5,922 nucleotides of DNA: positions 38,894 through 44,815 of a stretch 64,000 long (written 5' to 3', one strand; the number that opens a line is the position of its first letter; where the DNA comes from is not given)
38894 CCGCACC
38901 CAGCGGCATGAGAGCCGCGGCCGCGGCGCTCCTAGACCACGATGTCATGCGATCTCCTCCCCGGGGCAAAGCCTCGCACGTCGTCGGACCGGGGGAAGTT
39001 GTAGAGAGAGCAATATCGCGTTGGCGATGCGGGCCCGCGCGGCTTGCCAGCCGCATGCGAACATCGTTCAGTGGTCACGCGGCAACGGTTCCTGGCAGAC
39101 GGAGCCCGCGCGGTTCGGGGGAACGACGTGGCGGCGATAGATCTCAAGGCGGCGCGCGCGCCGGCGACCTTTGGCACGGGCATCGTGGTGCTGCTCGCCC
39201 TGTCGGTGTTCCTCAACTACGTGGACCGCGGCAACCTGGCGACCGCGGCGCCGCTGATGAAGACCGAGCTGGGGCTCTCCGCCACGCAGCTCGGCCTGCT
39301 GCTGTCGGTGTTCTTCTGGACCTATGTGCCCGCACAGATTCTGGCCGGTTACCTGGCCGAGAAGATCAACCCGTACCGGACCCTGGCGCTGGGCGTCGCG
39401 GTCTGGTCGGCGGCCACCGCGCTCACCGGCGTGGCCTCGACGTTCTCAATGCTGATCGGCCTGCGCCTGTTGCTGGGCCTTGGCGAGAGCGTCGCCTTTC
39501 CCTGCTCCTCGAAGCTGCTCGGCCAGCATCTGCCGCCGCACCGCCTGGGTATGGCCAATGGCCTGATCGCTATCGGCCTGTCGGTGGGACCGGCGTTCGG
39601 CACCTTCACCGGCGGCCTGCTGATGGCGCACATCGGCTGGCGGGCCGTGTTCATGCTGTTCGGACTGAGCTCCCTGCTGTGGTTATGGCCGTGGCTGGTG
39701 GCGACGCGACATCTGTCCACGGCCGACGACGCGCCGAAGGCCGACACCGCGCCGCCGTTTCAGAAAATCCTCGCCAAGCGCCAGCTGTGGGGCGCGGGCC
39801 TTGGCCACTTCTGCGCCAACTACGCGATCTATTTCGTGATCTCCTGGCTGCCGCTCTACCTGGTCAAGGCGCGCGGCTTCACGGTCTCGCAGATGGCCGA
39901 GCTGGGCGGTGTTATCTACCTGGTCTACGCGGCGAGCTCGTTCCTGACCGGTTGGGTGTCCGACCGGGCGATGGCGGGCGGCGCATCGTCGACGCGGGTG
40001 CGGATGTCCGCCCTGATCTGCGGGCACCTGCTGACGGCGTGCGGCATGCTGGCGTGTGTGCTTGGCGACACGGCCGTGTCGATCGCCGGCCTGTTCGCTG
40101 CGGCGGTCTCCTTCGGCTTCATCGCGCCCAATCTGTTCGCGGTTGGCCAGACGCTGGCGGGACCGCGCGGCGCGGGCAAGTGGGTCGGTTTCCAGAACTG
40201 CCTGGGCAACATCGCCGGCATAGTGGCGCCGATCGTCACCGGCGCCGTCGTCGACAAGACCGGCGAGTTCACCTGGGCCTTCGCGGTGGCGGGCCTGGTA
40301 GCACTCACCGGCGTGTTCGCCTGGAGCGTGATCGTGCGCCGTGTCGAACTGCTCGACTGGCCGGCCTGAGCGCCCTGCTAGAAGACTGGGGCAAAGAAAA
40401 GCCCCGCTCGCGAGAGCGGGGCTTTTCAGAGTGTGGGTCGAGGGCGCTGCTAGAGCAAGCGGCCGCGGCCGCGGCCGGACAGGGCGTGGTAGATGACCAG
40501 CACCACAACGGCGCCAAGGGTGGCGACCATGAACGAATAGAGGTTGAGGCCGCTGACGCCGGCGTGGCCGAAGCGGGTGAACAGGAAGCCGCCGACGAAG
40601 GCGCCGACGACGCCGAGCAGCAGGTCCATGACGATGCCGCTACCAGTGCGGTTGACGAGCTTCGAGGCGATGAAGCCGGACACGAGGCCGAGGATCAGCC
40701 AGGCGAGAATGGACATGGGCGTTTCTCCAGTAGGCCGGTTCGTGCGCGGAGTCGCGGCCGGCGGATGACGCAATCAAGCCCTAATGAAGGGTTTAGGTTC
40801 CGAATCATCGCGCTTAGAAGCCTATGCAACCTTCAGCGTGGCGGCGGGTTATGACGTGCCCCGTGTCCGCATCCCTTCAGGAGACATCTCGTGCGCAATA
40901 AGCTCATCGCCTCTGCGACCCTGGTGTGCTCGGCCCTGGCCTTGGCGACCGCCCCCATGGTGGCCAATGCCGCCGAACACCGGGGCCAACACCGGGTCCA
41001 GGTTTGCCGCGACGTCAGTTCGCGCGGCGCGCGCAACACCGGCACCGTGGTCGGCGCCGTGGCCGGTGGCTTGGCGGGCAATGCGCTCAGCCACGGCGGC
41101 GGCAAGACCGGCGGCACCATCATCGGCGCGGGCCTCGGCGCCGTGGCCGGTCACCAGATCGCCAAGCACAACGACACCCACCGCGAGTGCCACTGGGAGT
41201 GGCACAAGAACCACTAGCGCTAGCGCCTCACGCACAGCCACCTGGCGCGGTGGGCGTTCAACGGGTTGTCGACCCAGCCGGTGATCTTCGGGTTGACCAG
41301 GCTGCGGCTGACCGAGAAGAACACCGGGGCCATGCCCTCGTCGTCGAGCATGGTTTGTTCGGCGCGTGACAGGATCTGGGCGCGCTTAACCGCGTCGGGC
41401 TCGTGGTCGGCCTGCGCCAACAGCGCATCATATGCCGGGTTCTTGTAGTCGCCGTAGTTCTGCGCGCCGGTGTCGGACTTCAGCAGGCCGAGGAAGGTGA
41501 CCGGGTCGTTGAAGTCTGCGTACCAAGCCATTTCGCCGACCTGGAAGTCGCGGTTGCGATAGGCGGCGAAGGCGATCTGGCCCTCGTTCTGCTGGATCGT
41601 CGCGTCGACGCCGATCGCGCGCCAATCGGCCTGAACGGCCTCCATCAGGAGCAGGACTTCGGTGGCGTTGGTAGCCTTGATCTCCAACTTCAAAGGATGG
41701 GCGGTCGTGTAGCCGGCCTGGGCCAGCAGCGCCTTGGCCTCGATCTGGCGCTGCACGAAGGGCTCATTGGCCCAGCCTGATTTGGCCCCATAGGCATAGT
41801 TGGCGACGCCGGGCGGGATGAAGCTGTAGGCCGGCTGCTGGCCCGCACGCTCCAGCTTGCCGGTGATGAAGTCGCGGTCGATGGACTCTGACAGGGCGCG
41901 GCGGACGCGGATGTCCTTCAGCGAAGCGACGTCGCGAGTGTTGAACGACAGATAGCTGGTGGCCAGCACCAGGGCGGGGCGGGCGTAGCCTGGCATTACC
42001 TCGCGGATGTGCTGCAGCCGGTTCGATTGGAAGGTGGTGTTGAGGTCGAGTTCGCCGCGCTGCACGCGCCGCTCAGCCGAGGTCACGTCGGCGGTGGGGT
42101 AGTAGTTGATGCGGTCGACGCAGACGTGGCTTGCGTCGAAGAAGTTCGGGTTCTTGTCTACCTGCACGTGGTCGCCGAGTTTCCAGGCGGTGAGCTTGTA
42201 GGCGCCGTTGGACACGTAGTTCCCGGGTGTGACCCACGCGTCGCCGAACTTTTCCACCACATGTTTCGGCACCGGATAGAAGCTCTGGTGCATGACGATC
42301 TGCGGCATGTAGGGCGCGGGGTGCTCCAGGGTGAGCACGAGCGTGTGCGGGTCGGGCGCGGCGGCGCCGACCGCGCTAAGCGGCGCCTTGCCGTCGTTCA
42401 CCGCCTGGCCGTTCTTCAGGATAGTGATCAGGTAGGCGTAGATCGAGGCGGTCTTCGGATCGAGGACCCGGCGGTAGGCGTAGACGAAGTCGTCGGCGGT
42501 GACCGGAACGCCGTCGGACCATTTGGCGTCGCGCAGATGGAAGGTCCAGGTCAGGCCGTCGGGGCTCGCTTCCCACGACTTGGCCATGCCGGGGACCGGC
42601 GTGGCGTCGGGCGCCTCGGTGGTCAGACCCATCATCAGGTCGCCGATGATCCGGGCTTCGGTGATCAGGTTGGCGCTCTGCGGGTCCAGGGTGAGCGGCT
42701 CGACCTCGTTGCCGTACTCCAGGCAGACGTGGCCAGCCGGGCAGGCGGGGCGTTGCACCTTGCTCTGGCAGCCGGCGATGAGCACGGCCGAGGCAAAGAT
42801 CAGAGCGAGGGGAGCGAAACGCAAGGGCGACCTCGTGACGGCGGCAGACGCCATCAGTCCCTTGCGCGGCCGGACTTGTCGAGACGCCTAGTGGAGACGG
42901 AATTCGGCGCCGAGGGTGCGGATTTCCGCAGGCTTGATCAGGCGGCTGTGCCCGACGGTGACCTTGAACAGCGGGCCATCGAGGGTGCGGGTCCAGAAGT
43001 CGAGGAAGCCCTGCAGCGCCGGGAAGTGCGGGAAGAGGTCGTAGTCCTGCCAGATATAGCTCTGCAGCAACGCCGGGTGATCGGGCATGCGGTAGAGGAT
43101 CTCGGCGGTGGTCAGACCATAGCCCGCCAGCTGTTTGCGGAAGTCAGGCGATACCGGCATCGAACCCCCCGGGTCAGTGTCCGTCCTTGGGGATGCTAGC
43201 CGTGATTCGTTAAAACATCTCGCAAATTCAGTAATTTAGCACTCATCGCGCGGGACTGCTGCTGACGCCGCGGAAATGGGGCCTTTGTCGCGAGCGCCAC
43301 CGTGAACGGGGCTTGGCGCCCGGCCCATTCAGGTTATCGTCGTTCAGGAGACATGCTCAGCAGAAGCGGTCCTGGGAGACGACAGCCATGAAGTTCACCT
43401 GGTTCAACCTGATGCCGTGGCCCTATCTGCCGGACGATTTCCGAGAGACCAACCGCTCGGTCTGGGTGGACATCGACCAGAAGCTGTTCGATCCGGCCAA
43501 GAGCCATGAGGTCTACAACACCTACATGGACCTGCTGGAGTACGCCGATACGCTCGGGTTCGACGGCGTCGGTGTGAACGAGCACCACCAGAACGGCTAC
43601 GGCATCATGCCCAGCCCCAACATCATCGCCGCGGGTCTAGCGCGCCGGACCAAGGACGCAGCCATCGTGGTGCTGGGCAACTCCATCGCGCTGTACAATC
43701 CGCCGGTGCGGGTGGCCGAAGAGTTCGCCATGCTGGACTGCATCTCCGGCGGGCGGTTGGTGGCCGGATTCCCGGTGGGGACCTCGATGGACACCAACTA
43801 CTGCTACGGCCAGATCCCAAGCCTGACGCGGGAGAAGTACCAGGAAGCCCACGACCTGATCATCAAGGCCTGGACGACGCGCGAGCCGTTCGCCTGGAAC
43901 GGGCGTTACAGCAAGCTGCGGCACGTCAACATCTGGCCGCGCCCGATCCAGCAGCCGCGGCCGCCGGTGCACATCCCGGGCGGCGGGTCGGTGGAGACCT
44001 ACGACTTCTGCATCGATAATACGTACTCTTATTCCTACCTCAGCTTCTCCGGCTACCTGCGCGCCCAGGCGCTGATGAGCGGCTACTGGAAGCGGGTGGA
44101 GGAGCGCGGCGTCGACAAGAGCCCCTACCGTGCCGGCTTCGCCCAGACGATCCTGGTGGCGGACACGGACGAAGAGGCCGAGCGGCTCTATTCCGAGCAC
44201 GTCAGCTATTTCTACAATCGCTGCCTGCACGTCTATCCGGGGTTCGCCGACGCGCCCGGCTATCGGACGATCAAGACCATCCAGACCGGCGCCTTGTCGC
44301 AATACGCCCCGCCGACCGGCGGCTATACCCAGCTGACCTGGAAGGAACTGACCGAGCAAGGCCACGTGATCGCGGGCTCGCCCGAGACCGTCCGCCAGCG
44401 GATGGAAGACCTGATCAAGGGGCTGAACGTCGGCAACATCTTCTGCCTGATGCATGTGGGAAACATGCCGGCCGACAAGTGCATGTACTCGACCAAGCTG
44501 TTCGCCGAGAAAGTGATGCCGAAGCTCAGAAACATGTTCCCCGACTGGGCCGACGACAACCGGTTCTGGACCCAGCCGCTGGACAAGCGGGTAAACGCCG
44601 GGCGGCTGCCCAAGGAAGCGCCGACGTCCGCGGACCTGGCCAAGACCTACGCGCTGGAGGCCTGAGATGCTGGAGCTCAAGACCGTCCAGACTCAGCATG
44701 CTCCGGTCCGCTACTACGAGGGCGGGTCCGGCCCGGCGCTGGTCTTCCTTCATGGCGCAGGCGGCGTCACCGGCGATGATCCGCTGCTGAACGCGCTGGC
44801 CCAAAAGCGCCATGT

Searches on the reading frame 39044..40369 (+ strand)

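Call 38: search_protein_families(library=ncbifam, proteins=[window:39044-40369:+], max_evalue=1e-10)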
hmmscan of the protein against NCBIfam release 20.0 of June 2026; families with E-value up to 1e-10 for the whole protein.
window:39044-40369:+ (441 aa): 14 families
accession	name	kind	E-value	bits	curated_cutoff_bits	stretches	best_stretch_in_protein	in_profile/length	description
TIGR00893.1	2A0114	subfamily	7.8e-58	196.3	395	1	53-430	1-398/399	D-galactonate transporter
TIGR00881.1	2A0104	subfamily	3.2e-37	128.5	407.75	1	54-412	3-376/379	phosphoglycerate transporter protein PgtP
TIGR00894.1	2A0114euk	subfamily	1.1e-25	90.2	626.45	1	79-219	74-217/465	Na(+)-dependent inorganic phosphate cotransporter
TIGR00895.1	2A0115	subfamily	7.4e-24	84.4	418.55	1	44-216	15-187/398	aromatic acid/H+ symport family MFS transporter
NF008586.0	PRK11551.1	equivalog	1.4e-22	80.3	410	1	54-433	23-399/406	3-(3-hydroxy-phenyl)propionate transporter MhpT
TIGR00711.1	efflux_EmrB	subfamily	2.3e-17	62.9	230.2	1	48-205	4-161/485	DHA2 family efflux MFS transporter permease subunit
NF047787.1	PhglyTportPgtP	equivalog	2.6e-14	52.8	750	0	54-181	33-164/451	phosphoglycerate transporter PgtP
NF049980.1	SfMCT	equivalog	3.3e-13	49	320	1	70-418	27-377/378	L-lactate MFS transporter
NF000025.1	MFS_efflux_tcmA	exception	9.5e-13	47.7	999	1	49-213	29-193/538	tetracenomycin C efflux MFS transporter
TIGR02332.1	HpaX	equivalog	3.8e-12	46.1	615.4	1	47-216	10-187/412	4-hydroxyphenylacetate permease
TIGR00710.1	efflux_Bcr_CflA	subfamily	1.2e-11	44.7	200.9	1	49-416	8-373/385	Bcr/CflA family efflux MFS transporter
TIGR00880.1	2_A_01_02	superfamily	1.4e-11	44.6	131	1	88-212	5-129/141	multidrug resistance protein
NF012169.0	qepA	equivalog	2.1e-11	43.2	1075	1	33-207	12-183/511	fluoroquinolone efflux MFS transporter QepA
TIGR00896.1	CynX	subfamily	6e-11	42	406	0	62-410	13-353/355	CynX/NimT family MFS transporter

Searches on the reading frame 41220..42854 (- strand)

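Call 38: search_protein_families(library=ncbifam, proteins=[window:41220-42854:-], max_evalue=1e-10)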
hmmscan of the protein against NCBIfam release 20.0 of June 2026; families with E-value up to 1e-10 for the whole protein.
window:41220-42854:- (544 aa): 9 families
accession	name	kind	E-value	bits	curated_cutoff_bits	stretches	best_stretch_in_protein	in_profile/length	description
NF011684.0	PRK15104.1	equivalog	3.5e-103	346.1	947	1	44-535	40-533/543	oligopeptide ABC transporter substrate-binding protein OppA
NF007287.0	PRK09755.1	equivalog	8.8e-85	285.5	1098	1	40-527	30-516/535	ABC transporter substrate-binding protein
NF043070.1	DppA_dipep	equivalog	7.5e-26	90.8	1005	1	87-536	75-528/535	dipeptide ABC transporter periplasmic-binding protein DppA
TIGR02294.1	nickel_nikA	equivalog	1.3e-22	80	393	1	85-463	47-419/501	nickel ABC transporter substrate-binding protein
NF045467.1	Opp4A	equivalog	2.3e-21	75.6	650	1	56-531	49-545/556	oligopeptide ABC transporter substrate-binding protein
NF045468.1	Opp5A_nikA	equivalog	1.6e-19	69.8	600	1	214-528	159-473/488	nickel ABC transporter substrate-binding protein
NF011689.0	PRK15109.1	equivalog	8.2e-18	64.4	560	1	214-529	213-525/547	ABC transporter substrate-binding protein SapA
NF011942.0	PRK15413.1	equivalog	3.4e-16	59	594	1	36-509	23-478/512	glutathione ABC transporter substrate-binding protein GsiB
NF043077.1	MMSYN1_0169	equivalog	4.1e-14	52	650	0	163-263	259-367/896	oligopeptide ABC transporter substrate-binding protein OppA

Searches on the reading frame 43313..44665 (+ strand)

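Call 38: search_protein_families(library=ncbifam, proteins=[window:43313-44665:+], max_evalue=1e-10)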
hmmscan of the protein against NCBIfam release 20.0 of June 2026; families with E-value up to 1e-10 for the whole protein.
window:43313-44665:+ (450 aa): 9 families
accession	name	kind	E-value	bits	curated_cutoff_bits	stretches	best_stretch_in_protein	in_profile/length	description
TIGR03858.1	LLM_2I7G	subfamily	1.6e-26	93.1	462.25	1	64-299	21-254/337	Atu2307/SP_0267 family LLM class monooxygenase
TIGR04020.1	seco_metab_LLM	subfamily_domain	1.3e-17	63.9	244.45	1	62-316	12-265/341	MupA/Atu3671 family FMN-dependent luciferase-like monooxygenase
TIGR03560.1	F420_Rv1855c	subfamily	3.9e-17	62.8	231.4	1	64-231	8-182/227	TIGR03560 family F420-dependent LLM class oxidoreductase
TIGR03619.1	F420_Rv2161c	subfamily_domain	1.1e-16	61.2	166.9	1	102-270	46-210/247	TIGR03619 family F420-dependent LLM class oxidoreductase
TIGR04027.1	LLM_KPN_01858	hypoth_equivalog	1e-14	54.2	412.9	1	57-191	8-142/326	putative FMN-dependent luciferase-like monooxygenase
TIGR04036.1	LLM_CE1758_fam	subfamily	1.5e-14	53.6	479.1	1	68-233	27-187/355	CE1758 family FMN-dependent luciferase-like monooxygenase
TIGR03558.1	oxido_grp_1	subfamily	3.7e-14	52.7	166.95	1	68-387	19-314/325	MsnO8 family LLM class oxidoreductase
NF052255.1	luciferase_Beta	exception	7.6e-14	51.5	500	1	62-272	15-224/325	luciferase subunit beta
NF052254.1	luciferase_Alph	exception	6e-12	45.4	600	1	64-406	17-351/354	luciferase subunit alpha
